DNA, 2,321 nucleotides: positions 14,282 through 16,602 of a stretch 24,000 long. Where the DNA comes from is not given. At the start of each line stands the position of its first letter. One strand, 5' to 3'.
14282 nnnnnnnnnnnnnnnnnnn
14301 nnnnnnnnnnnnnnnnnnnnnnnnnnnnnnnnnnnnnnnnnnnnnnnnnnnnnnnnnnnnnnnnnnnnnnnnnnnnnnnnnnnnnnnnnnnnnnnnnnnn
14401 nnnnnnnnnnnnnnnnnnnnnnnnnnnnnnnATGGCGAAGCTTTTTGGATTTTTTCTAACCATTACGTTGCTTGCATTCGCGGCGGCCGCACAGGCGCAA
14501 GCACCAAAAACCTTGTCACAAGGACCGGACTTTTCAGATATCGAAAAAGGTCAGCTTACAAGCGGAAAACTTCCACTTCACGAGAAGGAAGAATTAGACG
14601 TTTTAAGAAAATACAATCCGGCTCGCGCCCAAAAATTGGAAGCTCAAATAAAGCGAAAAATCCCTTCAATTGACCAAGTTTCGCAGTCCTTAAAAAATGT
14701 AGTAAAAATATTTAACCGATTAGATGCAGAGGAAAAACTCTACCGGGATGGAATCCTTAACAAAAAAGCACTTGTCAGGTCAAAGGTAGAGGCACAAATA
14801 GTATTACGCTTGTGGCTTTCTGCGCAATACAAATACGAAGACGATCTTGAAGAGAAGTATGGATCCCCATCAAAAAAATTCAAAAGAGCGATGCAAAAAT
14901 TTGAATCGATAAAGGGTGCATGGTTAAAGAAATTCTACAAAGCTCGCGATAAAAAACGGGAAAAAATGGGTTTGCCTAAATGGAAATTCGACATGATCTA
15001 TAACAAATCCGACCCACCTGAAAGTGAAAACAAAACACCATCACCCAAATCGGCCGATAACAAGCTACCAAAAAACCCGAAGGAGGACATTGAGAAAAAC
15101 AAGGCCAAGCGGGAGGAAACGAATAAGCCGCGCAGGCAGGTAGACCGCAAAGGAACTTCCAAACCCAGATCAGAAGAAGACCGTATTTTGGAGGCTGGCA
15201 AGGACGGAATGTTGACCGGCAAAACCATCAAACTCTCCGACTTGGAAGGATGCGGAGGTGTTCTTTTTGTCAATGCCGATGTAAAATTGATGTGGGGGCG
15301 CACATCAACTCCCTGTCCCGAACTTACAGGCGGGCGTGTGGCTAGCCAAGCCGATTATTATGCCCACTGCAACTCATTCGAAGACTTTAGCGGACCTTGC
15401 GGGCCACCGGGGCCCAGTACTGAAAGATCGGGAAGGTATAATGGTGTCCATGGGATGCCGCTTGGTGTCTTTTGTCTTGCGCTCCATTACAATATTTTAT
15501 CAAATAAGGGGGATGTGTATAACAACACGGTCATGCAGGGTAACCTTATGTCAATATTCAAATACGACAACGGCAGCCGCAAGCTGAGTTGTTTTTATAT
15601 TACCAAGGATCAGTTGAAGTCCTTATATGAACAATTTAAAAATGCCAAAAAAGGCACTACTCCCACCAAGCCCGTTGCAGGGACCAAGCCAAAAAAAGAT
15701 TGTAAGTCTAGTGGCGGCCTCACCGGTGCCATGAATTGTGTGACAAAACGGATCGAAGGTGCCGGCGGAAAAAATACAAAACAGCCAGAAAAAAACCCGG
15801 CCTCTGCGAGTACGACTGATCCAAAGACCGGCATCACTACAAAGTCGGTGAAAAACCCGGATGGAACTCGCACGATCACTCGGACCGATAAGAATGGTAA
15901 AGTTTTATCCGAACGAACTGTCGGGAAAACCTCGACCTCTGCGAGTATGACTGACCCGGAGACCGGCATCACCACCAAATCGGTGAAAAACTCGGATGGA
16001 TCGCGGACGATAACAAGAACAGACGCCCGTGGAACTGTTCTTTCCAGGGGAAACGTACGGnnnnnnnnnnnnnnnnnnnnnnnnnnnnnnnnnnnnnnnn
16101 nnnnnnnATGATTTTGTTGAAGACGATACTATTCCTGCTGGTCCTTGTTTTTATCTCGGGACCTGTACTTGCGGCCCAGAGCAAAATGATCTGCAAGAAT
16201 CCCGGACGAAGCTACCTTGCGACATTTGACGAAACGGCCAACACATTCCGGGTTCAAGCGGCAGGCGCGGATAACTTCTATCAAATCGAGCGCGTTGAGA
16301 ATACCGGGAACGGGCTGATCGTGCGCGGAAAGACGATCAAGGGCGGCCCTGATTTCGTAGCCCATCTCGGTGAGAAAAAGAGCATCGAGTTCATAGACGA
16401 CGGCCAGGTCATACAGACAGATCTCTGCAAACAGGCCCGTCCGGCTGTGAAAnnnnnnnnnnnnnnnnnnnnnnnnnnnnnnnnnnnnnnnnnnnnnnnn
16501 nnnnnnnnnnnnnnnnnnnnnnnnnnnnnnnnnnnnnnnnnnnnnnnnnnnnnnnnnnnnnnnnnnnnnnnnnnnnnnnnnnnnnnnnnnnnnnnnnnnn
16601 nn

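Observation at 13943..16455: Three-gene operon encoding only Sec-secreted proteins of unrecognised families: best candidate for an undescribed system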

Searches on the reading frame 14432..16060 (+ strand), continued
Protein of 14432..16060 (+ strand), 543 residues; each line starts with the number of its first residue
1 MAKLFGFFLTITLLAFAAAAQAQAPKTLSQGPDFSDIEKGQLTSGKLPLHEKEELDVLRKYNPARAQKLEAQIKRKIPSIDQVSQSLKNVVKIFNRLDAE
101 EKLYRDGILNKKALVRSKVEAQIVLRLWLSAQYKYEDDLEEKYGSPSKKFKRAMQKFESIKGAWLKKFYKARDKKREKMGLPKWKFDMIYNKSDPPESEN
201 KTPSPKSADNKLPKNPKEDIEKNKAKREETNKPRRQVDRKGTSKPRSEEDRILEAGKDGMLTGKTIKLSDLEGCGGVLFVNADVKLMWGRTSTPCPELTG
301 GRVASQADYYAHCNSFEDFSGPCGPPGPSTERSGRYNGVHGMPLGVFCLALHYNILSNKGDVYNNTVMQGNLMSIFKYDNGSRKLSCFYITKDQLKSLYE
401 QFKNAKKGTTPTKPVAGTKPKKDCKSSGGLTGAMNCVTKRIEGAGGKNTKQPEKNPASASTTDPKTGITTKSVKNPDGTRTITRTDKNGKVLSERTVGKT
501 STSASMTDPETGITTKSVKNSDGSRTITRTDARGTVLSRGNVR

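Call 55: search_protein_families(library=pfam, proteins=[P0002, P0004, P0007, P0012, P0015, P0006], max_evalue=0.05)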
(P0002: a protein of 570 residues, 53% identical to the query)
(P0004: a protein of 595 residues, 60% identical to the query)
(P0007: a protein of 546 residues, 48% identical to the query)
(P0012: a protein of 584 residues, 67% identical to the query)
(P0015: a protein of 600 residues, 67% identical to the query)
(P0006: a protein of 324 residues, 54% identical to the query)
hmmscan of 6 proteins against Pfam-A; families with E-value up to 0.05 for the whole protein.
P0002 (570 aa): 1 family
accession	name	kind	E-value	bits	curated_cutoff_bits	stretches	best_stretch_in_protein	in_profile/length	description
PF19079.5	CFSR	-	0.00038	21.1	27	0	438-472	6-42/49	Collagen-flanked surface repeat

P0004 (595 aa): 4 families
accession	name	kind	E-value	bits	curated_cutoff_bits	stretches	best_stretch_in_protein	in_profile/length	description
PF24084.1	DUF7369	-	0.0026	17.8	27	0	479-499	6-26/61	Domain of unknown function (DUF7369)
PF14787.11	zf-CCHC_5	-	0.011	15.8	27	0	491-500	21-30/36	GAG-polyprotein viral zinc-finger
PF12021.13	DUF3509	-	0.013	15.8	25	0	568-592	17-41/87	Protein of unknown function (DUF3509)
PF19079.5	CFSR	-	0.018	15.7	27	0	505-541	4-38/49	Collagen-flanked surface repeat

P0007 (546 aa): 4 families
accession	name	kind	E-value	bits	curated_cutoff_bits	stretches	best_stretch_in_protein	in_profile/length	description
PF19079.5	CFSR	-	2.7e-06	27.9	27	1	372-402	9-38/49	Collagen-flanked surface repeat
PF08923.16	MAPKK1_Int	-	0.00058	20.1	25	0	474-513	9-48/119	Mitogen-activated protein kinase kinase 1 interacting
PF12021.13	DUF3509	-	0.0064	16.8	25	0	520-542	18-40/87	Protein of unknown function (DUF3509)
PF14787.11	zf-CCHC_5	-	0.0081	16.3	27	0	397-406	21-30/36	GAG-polyprotein viral zinc-finger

P0012 (584 aa): 1 family
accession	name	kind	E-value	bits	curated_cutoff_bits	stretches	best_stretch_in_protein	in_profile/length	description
PF19079.5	CFSR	-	0.0017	19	27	0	495-530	5-38/49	Collagen-flanked surface repeat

P0015 (600 aa): 4 families
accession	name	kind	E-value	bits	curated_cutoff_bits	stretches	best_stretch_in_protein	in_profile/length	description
PF14787.11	zf-CCHC_5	-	0.0087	16.2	27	0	496-506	21-31/36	GAG-polyprotein viral zinc-finger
PF12021.13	DUF3509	-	0.016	15.5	25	0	570-597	14-41/87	Protein of unknown function (DUF3509)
PF24084.1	DUF7369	-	0.018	15.2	27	0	530-570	7-46/61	Domain of unknown function (DUF7369)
PF08130.16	Antimicrobial18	-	0.028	15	25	0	351-384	16-49/60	Type A lantibiotic family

P0006 (324 aa): 1 family
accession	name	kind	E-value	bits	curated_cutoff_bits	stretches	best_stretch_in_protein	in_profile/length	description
PF19079.5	CFSR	-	0.046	14.4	27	0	234-270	4-38/49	Collagen-flanked surface repeat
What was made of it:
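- On Pfam CFSR (PF19079) for the orf2 C-terminal repeats: P0002, P0012, P0004 and P0006 score 14-21 bits (call 55).
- Closest known: Pfam PF19079 CFSR. Different: The other five members scanned individually score at most 21 bits (call 55).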

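Call 64: search_protein_families(library=padloc, proteins=[window:14432-16060:+], max_evalue=1)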
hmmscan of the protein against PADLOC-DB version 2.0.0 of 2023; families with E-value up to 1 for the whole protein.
window:14432-16060:+ (543 aa): 0 families

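Call 65: search_protein_families(library=phrogs, proteins=[window:14432-16060:+], max_evalue=1)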
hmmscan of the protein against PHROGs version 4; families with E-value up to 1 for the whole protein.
window:14432-16060:+ (543 aa): 2 families
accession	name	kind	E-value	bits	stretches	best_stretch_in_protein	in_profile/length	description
phrog_2853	-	unknown function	0.12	13.7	1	482-519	7-46/52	-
phrog_12106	-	unknown function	0.64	10.9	1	72-115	8-49/65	-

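Call 73: search_protein_families(library=pfam, proteins=[L002:9838-10170:+, L037:2063-2398:+, L001:6203-6607:+, L001:5675-6142:+, L001:3667-4164:+, L001:4454-5557:+, L007:9897-11837:+], max_evalue=1)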
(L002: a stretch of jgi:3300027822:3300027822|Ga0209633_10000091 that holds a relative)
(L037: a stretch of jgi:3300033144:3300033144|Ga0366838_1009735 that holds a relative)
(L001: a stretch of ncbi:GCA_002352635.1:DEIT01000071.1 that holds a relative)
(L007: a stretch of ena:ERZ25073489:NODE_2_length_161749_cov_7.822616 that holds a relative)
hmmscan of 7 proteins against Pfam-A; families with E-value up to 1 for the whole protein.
L002:9838-10170:+ (111 aa): 0 families

L037:2063-2398:+ (112 aa): 0 families

L001:6203-6607:+ (135 aa): 0 families

L001:5675-6142:+ (156 aa): 2 families
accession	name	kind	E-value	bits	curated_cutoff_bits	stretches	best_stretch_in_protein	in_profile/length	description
PF04355.18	BamE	-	0.0094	16.2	23.2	1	14-40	7-33/71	Outer membrane protein assembly factor BamE domain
PF14504.11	CAP_assoc_N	-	0.31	11.3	29.3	1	21-47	1-27/140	CAP-associated N-terminal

L001:3667-4164:+ (166 aa): 0 families

L001:4454-5557:+ (368 aa): 0 families

L007:9897-11837:+ (647 aa): 3 families
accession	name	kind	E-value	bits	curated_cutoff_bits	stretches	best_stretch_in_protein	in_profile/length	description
PF13525.12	YfiO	-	1.3e-05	25.5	25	1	41-204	9-143/203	Outer membrane lipoprotein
PF13174.12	TPR_6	-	0.007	17.4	26.3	0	61-73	21-33/33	Tetratricopeptide repeat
PF23576.2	SEN1_barrel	-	0.034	14.6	27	1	586-637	43-94/101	Helicase SEN1 beta-barrel domain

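Call 80: find_encoding_contigs(protein=P0016, flank=4000, max_places=2)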
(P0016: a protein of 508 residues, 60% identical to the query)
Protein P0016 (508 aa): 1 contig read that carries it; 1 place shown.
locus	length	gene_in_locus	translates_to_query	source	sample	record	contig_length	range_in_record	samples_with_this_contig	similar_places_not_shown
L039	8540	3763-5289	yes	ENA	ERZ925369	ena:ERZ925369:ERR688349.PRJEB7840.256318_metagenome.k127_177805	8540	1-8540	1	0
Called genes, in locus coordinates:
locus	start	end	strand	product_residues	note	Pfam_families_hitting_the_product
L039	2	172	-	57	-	?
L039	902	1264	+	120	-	-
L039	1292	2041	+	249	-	PF09594:GT87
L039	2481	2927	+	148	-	-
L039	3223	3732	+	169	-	-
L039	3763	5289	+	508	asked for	-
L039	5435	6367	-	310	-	PF00701:DHDPS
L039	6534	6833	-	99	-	-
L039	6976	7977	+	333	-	PF03480:DctP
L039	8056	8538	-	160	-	?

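Call 81: find_encoding_contigs(protein=P0015, flank=4000, max_places=2)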
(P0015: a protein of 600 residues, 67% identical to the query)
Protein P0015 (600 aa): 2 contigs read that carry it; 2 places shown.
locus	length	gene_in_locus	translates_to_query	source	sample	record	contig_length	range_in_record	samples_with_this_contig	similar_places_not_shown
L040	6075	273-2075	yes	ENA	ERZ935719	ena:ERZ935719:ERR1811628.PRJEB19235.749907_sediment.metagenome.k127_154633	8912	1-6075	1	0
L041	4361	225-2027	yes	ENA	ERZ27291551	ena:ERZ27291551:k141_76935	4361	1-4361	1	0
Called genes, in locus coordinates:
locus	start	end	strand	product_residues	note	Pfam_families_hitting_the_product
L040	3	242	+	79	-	?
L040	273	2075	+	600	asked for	-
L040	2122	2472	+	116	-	-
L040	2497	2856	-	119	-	-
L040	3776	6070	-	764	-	PF00390:malic, PF03949:Malic_M, PF01515:PTA_PTB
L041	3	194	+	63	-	?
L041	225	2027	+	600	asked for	-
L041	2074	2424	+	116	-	-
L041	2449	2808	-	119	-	-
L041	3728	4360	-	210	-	?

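Call 91: search_solved_structures(query=A7, max_evalue=10)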
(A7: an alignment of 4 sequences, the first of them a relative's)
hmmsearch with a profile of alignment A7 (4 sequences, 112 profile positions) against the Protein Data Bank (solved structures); distinct sequences matched with E-value up to 10: 6.
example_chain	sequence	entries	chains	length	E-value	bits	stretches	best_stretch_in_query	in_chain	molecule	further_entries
5j43_E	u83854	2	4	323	0.064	16.5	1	50-87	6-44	Cysteine synthase A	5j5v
6z4n_AAA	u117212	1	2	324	0.084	16.2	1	51-87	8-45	Cysteine synthase A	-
8zyc_A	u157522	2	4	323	0.086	16.1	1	51-87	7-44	Cysteine synthase A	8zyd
1fcj_A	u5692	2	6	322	0.088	16.1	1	51-87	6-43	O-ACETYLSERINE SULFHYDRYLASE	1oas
1d6s_A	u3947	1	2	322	0.17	15.2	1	51-85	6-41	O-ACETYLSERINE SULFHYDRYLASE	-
28jw_F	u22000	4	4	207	0.33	14.3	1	29-90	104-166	Plastid ribosomal protein L6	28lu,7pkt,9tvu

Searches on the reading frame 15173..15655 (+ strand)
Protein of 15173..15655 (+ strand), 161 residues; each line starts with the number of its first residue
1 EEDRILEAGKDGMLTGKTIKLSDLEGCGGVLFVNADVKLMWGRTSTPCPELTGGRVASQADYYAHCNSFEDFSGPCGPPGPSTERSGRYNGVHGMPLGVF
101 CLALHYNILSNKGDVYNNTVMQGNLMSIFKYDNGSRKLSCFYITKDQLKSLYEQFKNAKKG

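Call 45: search_protein_representatives(protein=window:15173-15655:+)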
Query: 161 residues. Proteins with E-value up to 0.001 (for the whole library): 15; up to 1e-10: 15; up to 1e-30: 10. The best 15 are listed.
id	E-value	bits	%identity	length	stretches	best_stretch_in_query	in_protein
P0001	9.6e-107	370.2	100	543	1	1-161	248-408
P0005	2.6e-57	209.4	64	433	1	4-159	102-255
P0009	1.2e-56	207.2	61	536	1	1-160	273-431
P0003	7.3e-56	204.7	58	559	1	1-160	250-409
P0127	4.1e-52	192.5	56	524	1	2-160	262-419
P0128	1.0e-50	188.0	59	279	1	13-160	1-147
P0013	3.5e-38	147.2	53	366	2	2-108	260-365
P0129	7.0e-33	129.9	49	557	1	2-160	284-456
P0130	4.6e-32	127.3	52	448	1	6-160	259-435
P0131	1.2e-31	125.9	47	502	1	2-160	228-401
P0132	3.5e-29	117.9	46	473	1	2-160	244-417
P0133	1.3e-25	106.3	45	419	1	2-160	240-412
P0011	1.4e-24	102.9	41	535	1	2-159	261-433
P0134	3.9e-22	95.0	41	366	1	3-160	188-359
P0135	1.4e-17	80.2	64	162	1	95-160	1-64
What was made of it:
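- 15173..15655 (+): orf2 central module type A (aa 248-408): an alpha/beta domain with six conserved Cys and no conserved catalytic-type residues. An exhaustive phmmer search of 1.84 billion representatives found only 15 relatives (call 45).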

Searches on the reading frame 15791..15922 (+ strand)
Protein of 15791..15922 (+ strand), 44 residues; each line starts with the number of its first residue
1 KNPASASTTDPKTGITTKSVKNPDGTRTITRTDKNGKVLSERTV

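Call 88: search_solved_structures(query=A6, max_evalue=10, show_alignments=3)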
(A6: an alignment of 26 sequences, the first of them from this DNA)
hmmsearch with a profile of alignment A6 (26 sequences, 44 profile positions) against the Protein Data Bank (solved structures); distinct sequences matched with E-value up to 10: 7.
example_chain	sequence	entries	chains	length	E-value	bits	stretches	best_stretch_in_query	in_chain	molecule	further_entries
9i2l_B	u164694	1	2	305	0.27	14.3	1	17-33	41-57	DUF4465 domain-containing protein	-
2dj4_A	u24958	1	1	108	0.41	13.7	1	20-32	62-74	Filamin-B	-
8py1_A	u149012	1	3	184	0.47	13.6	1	16-30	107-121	Methyl-accepting chemotaxis protein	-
3zfs_C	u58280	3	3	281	0.5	13.4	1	14-36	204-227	F420-REDUCING HYDROGENASE, SUBUNIT BETA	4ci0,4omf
8xcj_Z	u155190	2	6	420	0.85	12.7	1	19-34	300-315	Tip attachment protein J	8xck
8h3v_E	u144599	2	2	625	1.7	11.7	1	20-41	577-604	DNA-directed RNA polymerase subunit gamma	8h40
7o0b_A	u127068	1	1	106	4.8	10.3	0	27-38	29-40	Tripartite motif-containing protein 3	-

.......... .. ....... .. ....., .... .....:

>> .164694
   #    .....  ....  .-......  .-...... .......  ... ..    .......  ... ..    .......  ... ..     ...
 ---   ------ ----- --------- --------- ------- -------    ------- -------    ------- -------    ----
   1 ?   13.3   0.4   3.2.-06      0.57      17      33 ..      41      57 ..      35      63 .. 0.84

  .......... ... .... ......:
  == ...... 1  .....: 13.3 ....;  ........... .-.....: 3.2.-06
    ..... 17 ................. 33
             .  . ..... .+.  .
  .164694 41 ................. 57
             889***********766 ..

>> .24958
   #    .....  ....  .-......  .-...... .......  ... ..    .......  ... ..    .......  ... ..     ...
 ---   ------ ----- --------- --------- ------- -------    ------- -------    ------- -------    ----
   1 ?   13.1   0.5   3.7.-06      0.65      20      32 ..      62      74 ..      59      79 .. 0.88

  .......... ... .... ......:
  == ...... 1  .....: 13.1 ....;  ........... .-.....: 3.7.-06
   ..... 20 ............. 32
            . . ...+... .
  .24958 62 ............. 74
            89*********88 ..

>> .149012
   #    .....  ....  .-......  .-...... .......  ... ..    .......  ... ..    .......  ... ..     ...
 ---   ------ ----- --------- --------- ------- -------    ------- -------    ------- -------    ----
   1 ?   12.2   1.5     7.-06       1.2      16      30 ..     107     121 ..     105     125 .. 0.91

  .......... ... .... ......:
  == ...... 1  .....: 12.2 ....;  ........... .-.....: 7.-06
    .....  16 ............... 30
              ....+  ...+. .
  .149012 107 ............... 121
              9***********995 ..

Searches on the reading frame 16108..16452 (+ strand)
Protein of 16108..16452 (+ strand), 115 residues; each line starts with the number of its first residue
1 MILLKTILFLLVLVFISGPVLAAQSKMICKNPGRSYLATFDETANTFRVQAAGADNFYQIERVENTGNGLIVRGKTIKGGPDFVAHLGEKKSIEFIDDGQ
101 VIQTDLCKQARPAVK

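Call 4: search_protein_families(library=pfam, proteins=[window:16108-16452:+], max_evalue=1)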
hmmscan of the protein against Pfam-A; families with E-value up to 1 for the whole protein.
window:16108-16452:+ (115 aa): 1 family
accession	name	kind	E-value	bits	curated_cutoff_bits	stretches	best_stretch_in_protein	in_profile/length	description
PF22498.2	FKBP-like_N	-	0.14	12.5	26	1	39-76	12-47/52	FKBP-like, N-terminal domain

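Call 5: search_protein_families(library=ncbifam, proteins=[window:16108-16452:+], max_evalue=1)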
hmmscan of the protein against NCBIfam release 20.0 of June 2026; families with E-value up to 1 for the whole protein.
window:16108-16452:+ (115 aa): 3 families
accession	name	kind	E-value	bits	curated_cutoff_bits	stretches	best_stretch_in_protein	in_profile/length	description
TIGR00713.1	hemL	equivalog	0.0054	15.4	527.3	1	27-94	223-282/423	glutamate-1-semialdehyde 2,1-aminomutase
NF000818.0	PRK00062.1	subfamily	0.017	13.8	398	1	28-96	228-288/429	glutamate-1-semialdehyde 2,1-aminomutase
NF001864.0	PRK00615.1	equivalog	0.12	10.9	706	1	35-104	235-299/433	glutamate-1-semialdehyde aminotransferase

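Call 32: find_homologous_proteins(query=window:16108-16452:+)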
Query window:16108-16452:+ (115 aa): 10 proteins with E <= 0.001 among 29 candidates.
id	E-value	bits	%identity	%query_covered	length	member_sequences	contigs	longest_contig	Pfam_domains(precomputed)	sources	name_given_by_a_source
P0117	3.6e-67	241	99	98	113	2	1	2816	-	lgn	-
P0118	2.9e-44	168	74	92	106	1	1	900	-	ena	-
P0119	3.0e-44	167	72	93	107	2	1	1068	-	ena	-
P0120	2.8e-43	164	71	92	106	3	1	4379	-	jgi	-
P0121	7.8e-43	163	73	92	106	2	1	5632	-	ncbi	-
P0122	1.9e-41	158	70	93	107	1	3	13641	-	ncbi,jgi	ncbi:MAG: hypothetical protein ACTSP0_01790 [Alphaproteobacteria bacterium]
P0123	5.6e-41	157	71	92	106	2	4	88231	-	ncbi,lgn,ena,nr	ncbi:MAG TPA: hypothetical protein ENH05_05985 [Rhizobiales bacterium]|nr:hypothetical protein BMS3B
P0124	1.1e-38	150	66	93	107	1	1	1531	-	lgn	-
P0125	2.3e-36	142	66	90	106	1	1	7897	-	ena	-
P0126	1.1e-32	130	58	92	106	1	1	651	-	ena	-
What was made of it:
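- Checked: Homologues and the public gene call (113 aa, P0117, call 32) fit the TTG at 16114.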

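Call 39: find_encoding_contigs(protein=P0122, flank=7000, max_places=3)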
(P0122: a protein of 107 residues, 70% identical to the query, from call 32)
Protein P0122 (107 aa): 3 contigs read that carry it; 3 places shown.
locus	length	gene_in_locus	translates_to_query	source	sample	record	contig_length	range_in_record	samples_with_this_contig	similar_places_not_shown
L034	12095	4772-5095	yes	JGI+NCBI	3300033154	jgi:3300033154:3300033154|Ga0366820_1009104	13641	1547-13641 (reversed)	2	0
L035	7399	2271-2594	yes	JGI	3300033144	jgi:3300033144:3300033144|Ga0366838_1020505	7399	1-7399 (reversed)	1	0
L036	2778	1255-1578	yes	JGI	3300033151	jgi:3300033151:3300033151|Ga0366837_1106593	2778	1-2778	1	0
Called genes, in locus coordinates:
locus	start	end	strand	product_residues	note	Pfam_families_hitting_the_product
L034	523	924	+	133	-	PF10984:DUF2794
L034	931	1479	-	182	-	PF13480:Acetyltransf_6 (weak), PF13420:Acetyltransf_4, PF00583:Acetyltransf_1, PF13673:Acetyltransf_10, PF13508:Acetyltransf_7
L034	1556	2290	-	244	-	PF01027:Bax1-I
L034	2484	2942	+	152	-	-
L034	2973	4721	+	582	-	-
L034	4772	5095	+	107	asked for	-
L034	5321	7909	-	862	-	PF12704:MacB_PCD, PF02687:FtsX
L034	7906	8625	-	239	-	PF00005:ABC_tran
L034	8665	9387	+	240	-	PF25182:NonGDSL (weak), PF00657:Lipase_GDSL, PF13472:Lipase_GDSL_2, PF17182:OSK (weak)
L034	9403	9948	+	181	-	PF02834:LigT_PEase, PF13563:2_5_RNA_ligase2, PF02834:LigT_PEase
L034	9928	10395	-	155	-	PF01451:LMWPc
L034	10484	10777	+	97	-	PF01329:Pterin_4a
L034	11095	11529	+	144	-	PF06803:DUF1232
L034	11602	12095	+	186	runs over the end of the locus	PF00588:SpoU_methylase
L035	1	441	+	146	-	?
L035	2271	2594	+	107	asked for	-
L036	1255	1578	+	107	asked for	-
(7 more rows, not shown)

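Call 63: search_solved_structures(query=A4, max_evalue=10)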
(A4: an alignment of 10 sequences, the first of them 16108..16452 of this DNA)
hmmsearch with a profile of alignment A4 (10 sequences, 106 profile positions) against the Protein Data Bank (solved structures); distinct sequences matched with E-value up to 10: 6.
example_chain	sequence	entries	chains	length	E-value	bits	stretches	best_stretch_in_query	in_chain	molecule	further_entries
7ey7_A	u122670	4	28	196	0.22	14.9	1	16-84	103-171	Internal virion protein gp14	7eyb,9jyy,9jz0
3zkk_A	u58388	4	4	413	0.71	13.3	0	77-101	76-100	XOS BINDING PROTEIN | PUTATIVE SUGAR TRANSPORTER SOLUTE-BINDING PROTEIN | SUGAR TRANSPORTER SOLUTE-BINDING PROTEIN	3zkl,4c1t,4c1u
9rwm_A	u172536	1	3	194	0.71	13.2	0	57-98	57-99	A disintegrin and metalloproteinase with thrombospondin motifs 5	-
1p6p_A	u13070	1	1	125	1.2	12.5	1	58-99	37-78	Fatty acid-binding protein, liver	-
4d1i_A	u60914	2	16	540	1.6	12.1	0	49-83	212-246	BETA-GALACTOSIDASE, PUTATIVE, BGL35A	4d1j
5jaw_A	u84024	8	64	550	1.7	12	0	49-83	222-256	Beta-galactosidase, putative, bgl35A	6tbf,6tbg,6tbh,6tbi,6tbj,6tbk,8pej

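Call 64: search_protein_families(library=padloc, proteins=[window:16108-16452:+], max_evalue=1)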
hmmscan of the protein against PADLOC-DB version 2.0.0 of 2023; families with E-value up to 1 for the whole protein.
window:16108-16452:+ (115 aa): 0 families

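Call 65: search_protein_families(library=phrogs, proteins=[window:16108-16452:+], max_evalue=1)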
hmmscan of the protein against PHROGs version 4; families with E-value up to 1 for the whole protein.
window:16108-16452:+ (115 aa): 0 families
